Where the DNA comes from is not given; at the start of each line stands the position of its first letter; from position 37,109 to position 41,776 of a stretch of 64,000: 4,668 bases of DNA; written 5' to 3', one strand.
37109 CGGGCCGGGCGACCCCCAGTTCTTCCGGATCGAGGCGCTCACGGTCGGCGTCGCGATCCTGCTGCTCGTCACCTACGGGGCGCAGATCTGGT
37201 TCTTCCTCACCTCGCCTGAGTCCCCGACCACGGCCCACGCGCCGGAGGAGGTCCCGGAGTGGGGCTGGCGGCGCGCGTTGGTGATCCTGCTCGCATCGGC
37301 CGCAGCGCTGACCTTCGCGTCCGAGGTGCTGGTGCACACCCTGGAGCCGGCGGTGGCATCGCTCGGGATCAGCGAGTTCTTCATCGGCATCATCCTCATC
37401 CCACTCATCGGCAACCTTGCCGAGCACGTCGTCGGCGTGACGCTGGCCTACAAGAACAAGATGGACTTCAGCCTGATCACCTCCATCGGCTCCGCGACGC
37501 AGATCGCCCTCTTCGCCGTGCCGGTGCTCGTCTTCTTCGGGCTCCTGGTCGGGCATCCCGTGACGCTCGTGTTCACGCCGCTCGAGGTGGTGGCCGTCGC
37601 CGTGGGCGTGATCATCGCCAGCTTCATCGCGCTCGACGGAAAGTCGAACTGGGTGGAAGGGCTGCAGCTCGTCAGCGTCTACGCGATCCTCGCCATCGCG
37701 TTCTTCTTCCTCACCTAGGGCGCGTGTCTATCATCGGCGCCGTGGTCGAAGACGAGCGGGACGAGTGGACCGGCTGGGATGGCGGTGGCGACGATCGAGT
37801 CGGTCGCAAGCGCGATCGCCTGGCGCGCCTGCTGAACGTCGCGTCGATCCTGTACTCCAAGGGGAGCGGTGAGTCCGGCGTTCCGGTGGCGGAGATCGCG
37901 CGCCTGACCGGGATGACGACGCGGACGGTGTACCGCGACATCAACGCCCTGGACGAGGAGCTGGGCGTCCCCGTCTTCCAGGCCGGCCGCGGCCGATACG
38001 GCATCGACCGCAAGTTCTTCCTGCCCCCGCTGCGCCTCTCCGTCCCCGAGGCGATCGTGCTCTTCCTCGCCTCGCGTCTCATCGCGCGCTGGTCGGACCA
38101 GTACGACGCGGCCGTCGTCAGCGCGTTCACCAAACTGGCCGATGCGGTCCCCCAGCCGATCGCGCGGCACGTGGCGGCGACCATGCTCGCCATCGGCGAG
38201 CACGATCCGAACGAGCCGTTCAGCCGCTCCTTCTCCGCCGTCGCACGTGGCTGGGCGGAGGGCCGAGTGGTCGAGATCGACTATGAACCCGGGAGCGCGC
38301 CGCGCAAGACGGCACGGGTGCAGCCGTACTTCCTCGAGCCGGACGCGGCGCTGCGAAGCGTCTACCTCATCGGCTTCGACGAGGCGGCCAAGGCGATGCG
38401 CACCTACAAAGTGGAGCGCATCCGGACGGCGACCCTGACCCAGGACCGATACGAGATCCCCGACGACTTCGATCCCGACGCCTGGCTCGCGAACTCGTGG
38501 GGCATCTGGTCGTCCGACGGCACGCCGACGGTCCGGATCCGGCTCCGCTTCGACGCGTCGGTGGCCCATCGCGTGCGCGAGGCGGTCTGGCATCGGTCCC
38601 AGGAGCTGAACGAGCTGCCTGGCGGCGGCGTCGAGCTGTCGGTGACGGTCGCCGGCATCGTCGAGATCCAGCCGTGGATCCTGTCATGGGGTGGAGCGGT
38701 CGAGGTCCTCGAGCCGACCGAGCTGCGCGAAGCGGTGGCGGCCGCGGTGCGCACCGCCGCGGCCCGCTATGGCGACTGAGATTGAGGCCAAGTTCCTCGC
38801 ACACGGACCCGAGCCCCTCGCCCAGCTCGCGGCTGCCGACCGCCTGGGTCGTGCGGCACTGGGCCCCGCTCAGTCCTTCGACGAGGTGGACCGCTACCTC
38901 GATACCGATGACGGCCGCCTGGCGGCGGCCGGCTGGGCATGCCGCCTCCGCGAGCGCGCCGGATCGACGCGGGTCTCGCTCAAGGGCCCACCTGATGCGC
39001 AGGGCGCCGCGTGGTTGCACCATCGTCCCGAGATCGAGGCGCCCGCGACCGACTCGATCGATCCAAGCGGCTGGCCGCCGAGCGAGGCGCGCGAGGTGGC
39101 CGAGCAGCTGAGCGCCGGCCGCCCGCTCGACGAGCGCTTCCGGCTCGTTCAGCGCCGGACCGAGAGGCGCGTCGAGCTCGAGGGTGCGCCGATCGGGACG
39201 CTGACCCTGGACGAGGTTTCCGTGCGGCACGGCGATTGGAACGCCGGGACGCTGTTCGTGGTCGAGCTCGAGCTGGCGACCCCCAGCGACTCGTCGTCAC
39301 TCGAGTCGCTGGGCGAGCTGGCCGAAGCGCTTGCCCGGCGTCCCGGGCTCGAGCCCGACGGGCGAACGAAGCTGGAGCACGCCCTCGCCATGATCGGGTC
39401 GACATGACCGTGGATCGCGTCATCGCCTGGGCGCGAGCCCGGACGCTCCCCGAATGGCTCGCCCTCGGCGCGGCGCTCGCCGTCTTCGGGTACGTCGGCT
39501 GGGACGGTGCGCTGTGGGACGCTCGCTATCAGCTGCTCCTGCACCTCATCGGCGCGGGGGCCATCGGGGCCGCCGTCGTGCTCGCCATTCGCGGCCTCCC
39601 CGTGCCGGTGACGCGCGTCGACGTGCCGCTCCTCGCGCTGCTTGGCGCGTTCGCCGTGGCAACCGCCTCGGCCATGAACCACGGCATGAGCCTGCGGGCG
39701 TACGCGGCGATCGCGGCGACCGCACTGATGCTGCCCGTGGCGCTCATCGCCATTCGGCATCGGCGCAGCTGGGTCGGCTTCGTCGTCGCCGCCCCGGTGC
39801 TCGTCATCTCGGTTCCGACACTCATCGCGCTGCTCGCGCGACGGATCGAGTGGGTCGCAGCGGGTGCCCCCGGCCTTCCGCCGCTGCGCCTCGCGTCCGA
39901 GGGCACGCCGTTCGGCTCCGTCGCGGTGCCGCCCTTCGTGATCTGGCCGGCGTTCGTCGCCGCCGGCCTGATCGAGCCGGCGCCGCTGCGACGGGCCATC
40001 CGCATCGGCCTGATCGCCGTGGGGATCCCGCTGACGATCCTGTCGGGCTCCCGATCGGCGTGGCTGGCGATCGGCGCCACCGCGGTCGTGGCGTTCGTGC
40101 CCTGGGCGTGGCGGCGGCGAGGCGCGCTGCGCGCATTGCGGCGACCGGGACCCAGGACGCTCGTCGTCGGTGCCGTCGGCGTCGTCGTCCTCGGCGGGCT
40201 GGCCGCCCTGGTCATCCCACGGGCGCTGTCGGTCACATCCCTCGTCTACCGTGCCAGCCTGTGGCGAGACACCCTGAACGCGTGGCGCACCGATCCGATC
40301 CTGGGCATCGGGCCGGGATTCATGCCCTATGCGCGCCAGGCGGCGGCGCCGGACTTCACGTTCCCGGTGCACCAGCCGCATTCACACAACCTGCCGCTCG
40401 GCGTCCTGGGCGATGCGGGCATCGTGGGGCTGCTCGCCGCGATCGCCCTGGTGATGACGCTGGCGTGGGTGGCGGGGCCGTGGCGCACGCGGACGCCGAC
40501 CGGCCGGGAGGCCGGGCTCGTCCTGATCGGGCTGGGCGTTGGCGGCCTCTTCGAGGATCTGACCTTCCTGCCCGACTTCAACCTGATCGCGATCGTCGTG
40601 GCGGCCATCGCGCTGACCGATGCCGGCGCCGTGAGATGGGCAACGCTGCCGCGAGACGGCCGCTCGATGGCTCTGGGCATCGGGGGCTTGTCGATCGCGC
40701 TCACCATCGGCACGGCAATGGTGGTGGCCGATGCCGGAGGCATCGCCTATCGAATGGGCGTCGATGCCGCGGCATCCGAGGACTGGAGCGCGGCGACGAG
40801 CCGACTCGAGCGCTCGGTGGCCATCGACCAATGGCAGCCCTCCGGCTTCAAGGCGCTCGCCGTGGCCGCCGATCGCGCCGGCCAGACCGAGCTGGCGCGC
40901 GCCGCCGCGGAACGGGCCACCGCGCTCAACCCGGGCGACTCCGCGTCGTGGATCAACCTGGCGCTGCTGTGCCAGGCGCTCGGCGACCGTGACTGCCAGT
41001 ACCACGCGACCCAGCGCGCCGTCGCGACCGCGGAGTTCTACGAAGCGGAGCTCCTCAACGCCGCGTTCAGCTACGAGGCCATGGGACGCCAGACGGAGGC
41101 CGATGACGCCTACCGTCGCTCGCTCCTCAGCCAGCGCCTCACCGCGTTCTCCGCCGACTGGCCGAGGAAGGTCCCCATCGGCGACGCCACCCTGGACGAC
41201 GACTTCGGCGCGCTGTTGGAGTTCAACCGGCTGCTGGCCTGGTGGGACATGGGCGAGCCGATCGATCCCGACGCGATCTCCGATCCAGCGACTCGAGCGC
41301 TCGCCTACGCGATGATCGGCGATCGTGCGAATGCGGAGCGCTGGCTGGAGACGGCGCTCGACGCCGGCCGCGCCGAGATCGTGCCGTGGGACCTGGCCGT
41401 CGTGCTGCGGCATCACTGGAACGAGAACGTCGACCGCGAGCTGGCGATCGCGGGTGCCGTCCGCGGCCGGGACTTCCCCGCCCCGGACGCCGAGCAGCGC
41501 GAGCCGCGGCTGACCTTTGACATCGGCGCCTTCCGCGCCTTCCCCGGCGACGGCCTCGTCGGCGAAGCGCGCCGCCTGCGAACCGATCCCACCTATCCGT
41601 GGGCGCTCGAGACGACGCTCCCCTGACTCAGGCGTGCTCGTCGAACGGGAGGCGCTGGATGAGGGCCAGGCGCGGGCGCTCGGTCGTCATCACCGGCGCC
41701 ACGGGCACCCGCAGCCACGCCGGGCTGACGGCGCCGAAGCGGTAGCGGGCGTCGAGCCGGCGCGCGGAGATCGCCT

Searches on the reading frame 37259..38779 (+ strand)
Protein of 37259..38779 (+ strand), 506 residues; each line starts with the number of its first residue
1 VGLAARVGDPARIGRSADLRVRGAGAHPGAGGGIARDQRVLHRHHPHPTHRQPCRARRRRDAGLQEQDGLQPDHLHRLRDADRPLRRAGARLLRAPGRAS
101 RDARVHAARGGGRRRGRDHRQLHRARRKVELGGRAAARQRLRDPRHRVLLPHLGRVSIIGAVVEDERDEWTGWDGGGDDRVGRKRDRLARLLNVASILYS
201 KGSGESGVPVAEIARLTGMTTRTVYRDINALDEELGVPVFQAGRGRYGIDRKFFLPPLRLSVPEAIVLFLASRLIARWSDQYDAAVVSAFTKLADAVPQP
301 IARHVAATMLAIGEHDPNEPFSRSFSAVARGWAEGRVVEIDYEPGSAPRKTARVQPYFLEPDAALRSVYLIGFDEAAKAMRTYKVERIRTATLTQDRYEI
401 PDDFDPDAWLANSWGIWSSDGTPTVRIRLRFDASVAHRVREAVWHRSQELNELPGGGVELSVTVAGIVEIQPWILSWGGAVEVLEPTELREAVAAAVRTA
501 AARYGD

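Call 64: search_protein_families(library=pfam, proteins=[window:37259-38779:+], max_evalue=0.001)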
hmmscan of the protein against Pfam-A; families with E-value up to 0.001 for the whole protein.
window:37259-38779:+ (506 aa): 4 families
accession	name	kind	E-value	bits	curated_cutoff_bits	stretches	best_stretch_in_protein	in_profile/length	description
PF25583.1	WCX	-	4.9e-19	68.9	23.9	1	423-501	1-76/76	WCX domain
PF13280.12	WYL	-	4.8e-11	42.9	21.8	1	325-392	3-69/70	WYL domain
PF08279.18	HTH_11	-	1.2e-05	25.6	25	1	206-239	14-46/55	HTH domain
PF19187.6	HTH_PafC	-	9.7e-05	22.6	32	0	257-294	76-114/115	PafC helix-turn-helix domain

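Call 66: search_protein_families(library=padloc, proteins=[window:37259-38779:+], max_evalue=0.01)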
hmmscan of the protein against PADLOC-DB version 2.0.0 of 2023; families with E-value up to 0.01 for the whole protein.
window:37259-38779:+ (506 aa): 7 families
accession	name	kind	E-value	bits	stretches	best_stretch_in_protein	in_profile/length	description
PDLC01766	Cas3c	-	3.4e-73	245.3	1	188-505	7-317/1009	-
PDLC01457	WYL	-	1.9e-34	117.2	1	187-488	2-228/229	"CAS-I,CAS-II,CAS-III,CAS-IV,CAS-V,CAS-VI; associated_signaling"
PDLC01652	WYL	-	8.5e-34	115.2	1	322-501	17-162/162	"CAS-I,CAS-II,CAS-III,CAS-IV,CAS-V,CAS-VI; associated_signaling"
PDLC02317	AbiEii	-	0.0032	14.5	1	335-398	322-379/396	AbiEii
PDLC01484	WYL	-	0.0045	14.2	0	470-504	402-436/437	"CAS-I,CAS-II,CAS-III,CAS-IV,CAS-V,CAS-VI; associated_signaling"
PDLC01510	WYL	-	0.0045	14.2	0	470-504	402-436/437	"CAS-I,CAS-II,CAS-III,CAS-IV,CAS-V,CAS-VI; associated_signaling"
PDLC04133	mad1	-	0.008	14.5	0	206-230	4-28/60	mads_1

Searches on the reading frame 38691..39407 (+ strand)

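Call 64: search_protein_families(library=pfam, proteins=[window:38691-39407:+], max_evalue=0.001)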
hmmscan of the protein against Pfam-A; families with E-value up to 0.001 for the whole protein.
window:38691-39407:+ (238 aa): 1 family
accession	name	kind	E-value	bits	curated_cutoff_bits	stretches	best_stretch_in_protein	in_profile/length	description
PF01928.26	CYTH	-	7.3e-11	42.7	23.2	1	29-215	2-164/179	CYTH domain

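Call 66: search_protein_families(library=padloc, proteins=[window:38691-39407:+], max_evalue=0.01)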
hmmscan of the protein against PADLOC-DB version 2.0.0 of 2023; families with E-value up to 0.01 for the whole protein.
window:38691-39407:+ (238 aa): 0 families

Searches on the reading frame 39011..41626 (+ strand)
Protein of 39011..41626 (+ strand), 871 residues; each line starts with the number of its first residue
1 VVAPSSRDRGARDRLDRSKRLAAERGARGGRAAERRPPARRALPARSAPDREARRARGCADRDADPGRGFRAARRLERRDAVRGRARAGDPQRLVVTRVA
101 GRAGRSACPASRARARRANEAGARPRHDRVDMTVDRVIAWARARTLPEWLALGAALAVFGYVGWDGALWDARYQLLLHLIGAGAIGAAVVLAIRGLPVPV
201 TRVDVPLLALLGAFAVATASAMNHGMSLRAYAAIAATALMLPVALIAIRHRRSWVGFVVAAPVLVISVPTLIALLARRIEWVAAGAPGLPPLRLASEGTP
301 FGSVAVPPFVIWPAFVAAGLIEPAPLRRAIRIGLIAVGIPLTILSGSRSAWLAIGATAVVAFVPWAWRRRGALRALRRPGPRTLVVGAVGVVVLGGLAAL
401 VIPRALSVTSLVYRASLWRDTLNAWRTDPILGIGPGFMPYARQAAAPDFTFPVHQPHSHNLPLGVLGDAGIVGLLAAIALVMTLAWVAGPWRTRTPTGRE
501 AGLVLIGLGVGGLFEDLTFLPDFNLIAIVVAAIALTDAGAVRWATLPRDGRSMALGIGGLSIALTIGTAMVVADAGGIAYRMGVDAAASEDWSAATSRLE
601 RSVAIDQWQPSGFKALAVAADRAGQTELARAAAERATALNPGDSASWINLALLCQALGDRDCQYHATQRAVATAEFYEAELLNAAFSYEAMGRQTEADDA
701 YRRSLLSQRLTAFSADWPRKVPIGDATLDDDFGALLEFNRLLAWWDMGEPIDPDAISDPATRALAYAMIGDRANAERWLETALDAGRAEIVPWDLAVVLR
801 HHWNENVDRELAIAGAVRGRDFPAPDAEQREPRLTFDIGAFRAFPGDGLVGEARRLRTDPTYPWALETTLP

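Call 64: search_protein_families(library=pfam, proteins=[window:39011-41626:+], max_evalue=0.001)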
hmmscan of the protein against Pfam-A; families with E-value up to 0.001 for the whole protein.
window:39011-41626:+ (871 aa): 2 families
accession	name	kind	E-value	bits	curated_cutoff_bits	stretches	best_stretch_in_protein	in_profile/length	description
PF04932.20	Wzy_C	-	5.6e-18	65.6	31.7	1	338-477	6-148/149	O-Antigen ligase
PF07719.23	TPR_2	-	5e-06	26.7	27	0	614-643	5-34/34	Tetratricopeptide repeat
